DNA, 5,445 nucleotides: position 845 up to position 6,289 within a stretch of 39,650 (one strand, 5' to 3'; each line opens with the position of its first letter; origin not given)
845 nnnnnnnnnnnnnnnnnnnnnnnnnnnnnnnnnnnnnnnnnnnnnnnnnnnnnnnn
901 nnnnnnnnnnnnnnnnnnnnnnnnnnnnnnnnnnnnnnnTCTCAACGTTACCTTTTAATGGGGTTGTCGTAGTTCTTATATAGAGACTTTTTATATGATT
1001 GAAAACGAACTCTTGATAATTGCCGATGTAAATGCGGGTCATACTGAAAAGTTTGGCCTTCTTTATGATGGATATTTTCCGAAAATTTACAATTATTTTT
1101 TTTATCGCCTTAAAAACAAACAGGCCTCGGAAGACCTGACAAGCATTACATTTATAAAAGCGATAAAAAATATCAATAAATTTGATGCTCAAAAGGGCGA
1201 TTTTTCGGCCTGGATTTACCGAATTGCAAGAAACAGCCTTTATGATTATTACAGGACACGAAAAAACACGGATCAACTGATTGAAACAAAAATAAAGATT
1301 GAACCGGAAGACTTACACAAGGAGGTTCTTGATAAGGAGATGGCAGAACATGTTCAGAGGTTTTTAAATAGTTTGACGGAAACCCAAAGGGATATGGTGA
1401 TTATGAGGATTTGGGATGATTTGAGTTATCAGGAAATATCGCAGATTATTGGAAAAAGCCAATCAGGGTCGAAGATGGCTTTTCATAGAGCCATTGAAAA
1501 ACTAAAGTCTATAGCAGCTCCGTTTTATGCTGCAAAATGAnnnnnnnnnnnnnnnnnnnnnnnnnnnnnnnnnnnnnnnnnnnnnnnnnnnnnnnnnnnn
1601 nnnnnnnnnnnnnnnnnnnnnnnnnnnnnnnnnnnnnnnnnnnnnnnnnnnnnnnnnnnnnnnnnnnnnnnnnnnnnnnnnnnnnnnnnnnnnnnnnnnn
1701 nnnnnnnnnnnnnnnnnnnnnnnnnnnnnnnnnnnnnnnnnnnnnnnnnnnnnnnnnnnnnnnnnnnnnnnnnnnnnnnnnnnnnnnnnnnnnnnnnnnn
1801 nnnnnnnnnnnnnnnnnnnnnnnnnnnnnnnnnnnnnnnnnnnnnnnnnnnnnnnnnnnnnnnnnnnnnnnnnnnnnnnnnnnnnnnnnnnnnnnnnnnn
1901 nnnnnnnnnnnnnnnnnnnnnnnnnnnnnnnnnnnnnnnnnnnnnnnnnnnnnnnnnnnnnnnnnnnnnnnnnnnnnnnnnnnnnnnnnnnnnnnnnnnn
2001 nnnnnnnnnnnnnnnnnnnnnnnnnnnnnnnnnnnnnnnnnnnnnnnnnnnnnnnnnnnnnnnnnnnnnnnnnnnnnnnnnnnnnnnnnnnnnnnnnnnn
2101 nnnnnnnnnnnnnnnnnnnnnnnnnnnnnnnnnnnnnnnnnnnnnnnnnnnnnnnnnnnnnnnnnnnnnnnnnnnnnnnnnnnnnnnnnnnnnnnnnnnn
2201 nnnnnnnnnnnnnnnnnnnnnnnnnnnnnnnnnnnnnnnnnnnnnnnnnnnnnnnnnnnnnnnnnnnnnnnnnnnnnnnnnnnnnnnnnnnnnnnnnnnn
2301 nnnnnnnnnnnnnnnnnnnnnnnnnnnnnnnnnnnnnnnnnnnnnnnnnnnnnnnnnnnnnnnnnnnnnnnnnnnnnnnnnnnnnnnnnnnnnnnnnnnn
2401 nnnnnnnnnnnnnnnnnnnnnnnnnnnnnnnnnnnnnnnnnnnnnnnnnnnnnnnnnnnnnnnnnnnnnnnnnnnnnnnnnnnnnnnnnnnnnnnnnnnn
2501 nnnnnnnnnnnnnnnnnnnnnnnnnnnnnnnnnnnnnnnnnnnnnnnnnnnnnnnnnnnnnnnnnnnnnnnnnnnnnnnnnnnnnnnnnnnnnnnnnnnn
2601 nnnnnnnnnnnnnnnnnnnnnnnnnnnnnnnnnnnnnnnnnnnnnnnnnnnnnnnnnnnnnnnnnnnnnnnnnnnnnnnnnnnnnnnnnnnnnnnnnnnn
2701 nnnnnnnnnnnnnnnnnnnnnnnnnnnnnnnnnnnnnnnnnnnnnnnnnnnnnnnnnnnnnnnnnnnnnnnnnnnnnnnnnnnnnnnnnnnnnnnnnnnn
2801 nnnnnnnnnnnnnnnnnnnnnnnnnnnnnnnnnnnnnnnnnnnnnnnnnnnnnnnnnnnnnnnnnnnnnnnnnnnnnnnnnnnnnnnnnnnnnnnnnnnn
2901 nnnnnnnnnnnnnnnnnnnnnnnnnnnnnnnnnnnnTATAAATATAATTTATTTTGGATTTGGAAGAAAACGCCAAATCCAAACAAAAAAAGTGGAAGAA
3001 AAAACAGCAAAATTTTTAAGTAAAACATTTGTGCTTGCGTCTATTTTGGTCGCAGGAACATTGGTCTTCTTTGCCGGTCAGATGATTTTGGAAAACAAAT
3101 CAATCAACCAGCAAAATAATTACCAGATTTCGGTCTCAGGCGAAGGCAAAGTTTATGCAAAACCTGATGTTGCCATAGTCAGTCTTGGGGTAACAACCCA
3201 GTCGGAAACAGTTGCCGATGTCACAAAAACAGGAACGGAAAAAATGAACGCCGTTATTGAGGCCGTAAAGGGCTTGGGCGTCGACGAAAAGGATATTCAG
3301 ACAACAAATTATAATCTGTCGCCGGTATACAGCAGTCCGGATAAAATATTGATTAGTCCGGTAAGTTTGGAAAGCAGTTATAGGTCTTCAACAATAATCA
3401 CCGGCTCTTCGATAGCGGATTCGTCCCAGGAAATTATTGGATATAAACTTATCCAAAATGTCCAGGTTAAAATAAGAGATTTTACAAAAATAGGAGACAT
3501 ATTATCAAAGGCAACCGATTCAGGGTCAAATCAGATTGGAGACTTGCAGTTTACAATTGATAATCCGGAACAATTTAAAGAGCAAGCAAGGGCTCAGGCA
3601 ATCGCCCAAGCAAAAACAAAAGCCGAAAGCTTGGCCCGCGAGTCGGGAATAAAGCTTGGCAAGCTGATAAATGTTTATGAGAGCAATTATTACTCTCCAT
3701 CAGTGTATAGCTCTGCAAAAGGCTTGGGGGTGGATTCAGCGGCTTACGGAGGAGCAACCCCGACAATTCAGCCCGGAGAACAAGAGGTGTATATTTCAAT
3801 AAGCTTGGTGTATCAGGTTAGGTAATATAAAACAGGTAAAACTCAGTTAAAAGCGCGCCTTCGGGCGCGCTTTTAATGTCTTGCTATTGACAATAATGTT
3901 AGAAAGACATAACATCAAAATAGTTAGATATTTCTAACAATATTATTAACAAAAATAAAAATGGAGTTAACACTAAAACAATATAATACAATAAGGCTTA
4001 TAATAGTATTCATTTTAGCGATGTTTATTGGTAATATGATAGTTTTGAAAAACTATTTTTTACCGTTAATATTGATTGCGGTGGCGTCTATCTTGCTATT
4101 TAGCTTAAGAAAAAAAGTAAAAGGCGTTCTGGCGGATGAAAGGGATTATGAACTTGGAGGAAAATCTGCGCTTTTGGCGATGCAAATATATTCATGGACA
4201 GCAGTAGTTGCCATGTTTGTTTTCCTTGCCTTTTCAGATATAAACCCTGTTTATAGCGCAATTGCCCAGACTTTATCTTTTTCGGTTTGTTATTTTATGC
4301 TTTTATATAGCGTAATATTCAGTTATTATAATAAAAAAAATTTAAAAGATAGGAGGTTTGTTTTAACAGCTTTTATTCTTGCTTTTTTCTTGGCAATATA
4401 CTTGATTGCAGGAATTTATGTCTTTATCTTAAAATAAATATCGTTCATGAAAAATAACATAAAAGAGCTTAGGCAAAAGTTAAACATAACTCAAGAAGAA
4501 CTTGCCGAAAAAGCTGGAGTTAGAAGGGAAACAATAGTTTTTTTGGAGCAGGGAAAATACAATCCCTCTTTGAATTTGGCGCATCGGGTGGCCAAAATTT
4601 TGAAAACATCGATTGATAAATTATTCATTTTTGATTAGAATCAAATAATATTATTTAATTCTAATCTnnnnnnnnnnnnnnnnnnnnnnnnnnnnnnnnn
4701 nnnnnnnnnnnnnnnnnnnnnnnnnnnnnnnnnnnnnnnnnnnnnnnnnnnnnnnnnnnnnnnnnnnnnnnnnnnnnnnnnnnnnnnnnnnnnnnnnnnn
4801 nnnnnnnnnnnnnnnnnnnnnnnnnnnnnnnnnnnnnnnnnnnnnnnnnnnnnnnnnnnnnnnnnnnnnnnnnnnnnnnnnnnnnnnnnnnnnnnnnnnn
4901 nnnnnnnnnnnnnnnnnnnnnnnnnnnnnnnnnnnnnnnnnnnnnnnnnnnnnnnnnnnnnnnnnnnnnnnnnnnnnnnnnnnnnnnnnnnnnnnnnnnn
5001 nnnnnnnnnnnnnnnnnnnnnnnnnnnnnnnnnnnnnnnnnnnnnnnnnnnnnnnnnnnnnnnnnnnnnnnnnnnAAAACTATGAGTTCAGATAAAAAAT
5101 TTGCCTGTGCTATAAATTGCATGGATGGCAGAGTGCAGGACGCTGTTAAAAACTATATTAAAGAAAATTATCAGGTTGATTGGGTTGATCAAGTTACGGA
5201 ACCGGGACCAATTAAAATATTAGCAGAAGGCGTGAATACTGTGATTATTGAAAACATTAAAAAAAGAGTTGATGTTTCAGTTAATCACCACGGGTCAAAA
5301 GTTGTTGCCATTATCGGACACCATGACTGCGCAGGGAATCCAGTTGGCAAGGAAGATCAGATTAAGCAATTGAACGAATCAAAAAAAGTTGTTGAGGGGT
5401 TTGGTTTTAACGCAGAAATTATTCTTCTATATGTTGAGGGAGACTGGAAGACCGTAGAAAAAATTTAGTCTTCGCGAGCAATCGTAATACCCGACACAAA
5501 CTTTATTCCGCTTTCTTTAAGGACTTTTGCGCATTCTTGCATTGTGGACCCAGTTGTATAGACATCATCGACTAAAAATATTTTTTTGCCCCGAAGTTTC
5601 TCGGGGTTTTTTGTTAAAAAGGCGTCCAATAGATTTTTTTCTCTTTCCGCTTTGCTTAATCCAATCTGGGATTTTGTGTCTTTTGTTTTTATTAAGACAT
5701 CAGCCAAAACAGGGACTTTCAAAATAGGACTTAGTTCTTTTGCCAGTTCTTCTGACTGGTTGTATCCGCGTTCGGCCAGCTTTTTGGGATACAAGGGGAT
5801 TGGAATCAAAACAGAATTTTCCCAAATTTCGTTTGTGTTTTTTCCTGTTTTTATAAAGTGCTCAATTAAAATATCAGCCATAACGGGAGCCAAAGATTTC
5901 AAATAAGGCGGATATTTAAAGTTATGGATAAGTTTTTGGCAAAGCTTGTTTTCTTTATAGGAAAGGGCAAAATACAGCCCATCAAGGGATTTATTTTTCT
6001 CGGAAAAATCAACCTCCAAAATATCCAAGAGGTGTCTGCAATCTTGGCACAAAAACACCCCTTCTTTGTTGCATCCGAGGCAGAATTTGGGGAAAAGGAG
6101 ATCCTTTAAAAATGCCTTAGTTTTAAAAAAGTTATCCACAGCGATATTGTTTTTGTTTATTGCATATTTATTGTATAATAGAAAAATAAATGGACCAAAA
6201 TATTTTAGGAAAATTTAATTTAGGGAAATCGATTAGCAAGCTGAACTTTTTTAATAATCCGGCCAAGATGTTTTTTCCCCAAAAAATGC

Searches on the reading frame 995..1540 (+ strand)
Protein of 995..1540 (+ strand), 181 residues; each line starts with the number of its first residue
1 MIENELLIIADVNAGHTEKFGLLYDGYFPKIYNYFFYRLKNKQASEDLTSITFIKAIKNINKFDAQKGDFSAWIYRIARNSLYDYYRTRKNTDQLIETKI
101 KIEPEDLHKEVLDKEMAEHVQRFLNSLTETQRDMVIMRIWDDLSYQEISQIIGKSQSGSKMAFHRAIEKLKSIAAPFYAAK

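Call 38: search_protein_families(library=pfam, proteins=[window:995-1540:+], max_evalue=0.01)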
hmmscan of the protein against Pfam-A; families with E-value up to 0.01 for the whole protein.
window:995-1540:+ (181 aa): 4 families
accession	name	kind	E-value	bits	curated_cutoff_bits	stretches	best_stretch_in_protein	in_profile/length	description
PF04542.20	Sigma70_r2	-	1.6e-18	66.7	24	1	23-90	1-69/71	Sigma-70 region 2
PF08281.18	Sigma70_r4_2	-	2e-11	43.8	25.7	1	120-170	4-54/54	Sigma-70, region 4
PF04545.22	Sigma70_r4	-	1.7e-07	31.1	24.1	1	124-171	2-49/50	Sigma-70, region 4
PF07638.17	Sigma70_ECF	-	0.0013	19.1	21.1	1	8-169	7-178/185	ECF sigma factor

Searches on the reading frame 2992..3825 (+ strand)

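Call 38: search_protein_families(library=pfam, proteins=[window:2992-3825:+], max_evalue=0.01)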
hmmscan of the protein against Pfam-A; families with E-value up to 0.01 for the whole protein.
window:2992-3825:+ (277 aa): 1 family
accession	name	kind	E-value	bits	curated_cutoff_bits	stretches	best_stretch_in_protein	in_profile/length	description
PF04402.19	SIMPL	-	4.1e-51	174.6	25.2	1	46-274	1-205/205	Protein of unknown function (DUF541)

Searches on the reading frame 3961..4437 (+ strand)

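Call 38: search_protein_families(library=pfam, proteins=[window:3961-4437:+], max_evalue=0.01)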
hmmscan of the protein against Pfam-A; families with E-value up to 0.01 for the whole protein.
window:3961-4437:+ (158 aa): 1 family
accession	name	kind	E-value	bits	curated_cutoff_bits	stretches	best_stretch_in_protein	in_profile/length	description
PF09946.14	DUF2178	-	1.1e-13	51.6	22.8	1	13-116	2-104/104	Predicted membrane protein (DUF2178)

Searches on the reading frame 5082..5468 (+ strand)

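Call 52: search_protein_families(library=pfam, proteins=[window:5082-5468:+], max_evalue=0.05)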
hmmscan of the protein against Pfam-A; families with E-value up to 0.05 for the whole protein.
window:5082-5468:+ (128 aa): 2 families
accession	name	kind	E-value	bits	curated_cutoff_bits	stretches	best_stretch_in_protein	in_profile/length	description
PF20393.3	Pro_CA_2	-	1.6e-45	154.8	30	1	4-124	2-121/125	Putative carbonic anhydrase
PF00484.24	Pro_CA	-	0.03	15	25.7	0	11-87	4-69/156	Carbonic anhydrase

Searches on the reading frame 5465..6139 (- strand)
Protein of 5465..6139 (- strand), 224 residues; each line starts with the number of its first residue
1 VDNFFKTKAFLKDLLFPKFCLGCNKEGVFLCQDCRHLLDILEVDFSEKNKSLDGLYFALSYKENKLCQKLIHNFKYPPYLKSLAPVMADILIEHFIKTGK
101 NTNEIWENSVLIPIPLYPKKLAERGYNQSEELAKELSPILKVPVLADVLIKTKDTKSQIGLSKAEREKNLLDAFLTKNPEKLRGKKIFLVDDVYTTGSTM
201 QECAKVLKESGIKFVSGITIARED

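Call 38: search_protein_families(library=pfam, proteins=[window:5465-6139:-], max_evalue=0.01)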
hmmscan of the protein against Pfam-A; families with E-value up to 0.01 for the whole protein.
window:5465-6139:- (224 aa): 3 families
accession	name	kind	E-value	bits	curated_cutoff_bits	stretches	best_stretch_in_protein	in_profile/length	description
PF00156.33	Pribosyltran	-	2.1e-10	40.6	26.3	1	129-215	40-118/158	Phosphoribosyl transferase domain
PF18912.6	DZR_2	-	0.00062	20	27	1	13-39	3-32/56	Double zinc ribbon domain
PF14681.12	UPRTase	-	0.00098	19.1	27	1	166-213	100-149/206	Uracil phosphoribosyltransferase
